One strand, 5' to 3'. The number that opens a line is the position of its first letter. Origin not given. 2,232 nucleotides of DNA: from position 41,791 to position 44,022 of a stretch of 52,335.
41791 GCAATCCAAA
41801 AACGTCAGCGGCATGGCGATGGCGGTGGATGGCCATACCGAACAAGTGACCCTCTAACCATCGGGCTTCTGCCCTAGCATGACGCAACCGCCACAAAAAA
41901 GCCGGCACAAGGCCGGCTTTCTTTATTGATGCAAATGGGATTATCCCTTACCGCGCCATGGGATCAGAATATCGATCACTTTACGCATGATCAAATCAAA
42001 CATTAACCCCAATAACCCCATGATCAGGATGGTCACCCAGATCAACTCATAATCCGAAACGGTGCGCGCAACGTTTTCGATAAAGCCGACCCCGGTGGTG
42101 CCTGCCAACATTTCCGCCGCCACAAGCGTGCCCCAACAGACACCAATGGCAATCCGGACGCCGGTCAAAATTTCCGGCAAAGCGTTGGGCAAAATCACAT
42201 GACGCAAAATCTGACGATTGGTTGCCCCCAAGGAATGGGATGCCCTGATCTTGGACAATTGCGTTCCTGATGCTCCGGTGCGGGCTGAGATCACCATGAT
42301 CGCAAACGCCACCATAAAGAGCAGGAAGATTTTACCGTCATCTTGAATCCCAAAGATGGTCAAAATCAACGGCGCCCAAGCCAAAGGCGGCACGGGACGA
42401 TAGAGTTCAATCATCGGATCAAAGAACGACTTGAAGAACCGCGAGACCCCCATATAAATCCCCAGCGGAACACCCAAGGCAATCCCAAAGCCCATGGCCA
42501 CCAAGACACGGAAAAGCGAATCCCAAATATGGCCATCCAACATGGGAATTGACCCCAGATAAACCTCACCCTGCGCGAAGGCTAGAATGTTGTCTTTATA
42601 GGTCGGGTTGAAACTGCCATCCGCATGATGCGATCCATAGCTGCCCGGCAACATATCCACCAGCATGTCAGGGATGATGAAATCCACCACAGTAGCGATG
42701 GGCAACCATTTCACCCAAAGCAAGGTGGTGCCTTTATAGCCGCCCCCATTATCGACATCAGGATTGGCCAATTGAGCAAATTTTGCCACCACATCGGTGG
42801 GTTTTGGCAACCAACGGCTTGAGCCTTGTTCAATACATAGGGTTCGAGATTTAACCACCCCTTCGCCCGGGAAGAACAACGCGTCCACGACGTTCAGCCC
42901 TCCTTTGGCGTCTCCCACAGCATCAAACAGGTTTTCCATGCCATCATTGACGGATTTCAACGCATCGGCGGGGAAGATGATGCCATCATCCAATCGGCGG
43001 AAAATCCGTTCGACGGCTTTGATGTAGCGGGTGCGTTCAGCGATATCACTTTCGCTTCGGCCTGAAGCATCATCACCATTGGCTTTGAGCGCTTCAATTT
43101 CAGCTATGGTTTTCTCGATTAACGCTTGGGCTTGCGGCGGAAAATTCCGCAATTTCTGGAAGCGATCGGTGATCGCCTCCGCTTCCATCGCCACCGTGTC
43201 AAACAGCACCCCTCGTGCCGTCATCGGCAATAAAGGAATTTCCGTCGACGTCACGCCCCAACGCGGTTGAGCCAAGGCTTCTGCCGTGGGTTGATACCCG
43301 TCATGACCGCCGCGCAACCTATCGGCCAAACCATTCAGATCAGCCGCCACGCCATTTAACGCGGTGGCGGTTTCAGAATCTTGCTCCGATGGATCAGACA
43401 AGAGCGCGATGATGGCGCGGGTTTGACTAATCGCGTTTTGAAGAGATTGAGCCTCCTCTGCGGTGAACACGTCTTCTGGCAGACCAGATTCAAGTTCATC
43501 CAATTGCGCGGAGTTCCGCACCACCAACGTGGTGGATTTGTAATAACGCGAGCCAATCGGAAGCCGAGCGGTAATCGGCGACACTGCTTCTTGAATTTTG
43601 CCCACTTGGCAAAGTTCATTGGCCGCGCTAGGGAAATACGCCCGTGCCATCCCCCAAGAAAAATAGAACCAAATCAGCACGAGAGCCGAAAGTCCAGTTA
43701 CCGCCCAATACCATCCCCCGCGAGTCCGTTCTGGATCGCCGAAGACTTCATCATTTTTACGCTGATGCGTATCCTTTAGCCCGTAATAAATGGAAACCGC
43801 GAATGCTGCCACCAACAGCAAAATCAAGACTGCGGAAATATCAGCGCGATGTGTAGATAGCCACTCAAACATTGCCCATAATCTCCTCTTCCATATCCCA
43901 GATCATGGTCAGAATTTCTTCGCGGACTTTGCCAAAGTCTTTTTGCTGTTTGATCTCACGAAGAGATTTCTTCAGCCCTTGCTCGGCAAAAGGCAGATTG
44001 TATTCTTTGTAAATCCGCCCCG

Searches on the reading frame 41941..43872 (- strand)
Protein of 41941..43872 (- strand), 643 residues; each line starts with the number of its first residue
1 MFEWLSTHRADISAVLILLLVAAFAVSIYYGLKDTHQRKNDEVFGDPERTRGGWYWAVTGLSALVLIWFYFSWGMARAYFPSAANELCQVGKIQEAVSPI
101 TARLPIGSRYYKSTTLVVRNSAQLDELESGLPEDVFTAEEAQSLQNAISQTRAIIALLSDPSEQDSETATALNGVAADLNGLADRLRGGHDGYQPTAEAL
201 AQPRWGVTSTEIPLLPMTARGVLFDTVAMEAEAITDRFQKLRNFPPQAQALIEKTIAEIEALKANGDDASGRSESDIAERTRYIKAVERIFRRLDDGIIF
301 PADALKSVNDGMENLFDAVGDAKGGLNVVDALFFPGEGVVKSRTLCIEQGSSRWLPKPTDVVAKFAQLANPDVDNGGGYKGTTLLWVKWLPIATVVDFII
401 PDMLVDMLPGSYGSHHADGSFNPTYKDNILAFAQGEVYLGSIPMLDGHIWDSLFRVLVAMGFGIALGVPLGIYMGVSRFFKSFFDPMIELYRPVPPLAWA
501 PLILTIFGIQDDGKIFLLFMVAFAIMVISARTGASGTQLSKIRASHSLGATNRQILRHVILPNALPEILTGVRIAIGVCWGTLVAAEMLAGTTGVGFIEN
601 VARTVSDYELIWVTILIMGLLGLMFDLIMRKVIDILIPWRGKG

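Call 20: search_protein_families(library=pfam, proteins=[window:41941-43872:-], max_evalue=0.00001)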
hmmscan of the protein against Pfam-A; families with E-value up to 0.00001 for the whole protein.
window:41941-43872:- (643 aa): 1 family
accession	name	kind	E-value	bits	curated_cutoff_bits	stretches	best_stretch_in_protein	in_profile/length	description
PF00528.27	BPD_transp_1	-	9.6e-23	81.3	26.4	1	467-630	1-176/184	Binding-protein-dependent transport system inner membrane component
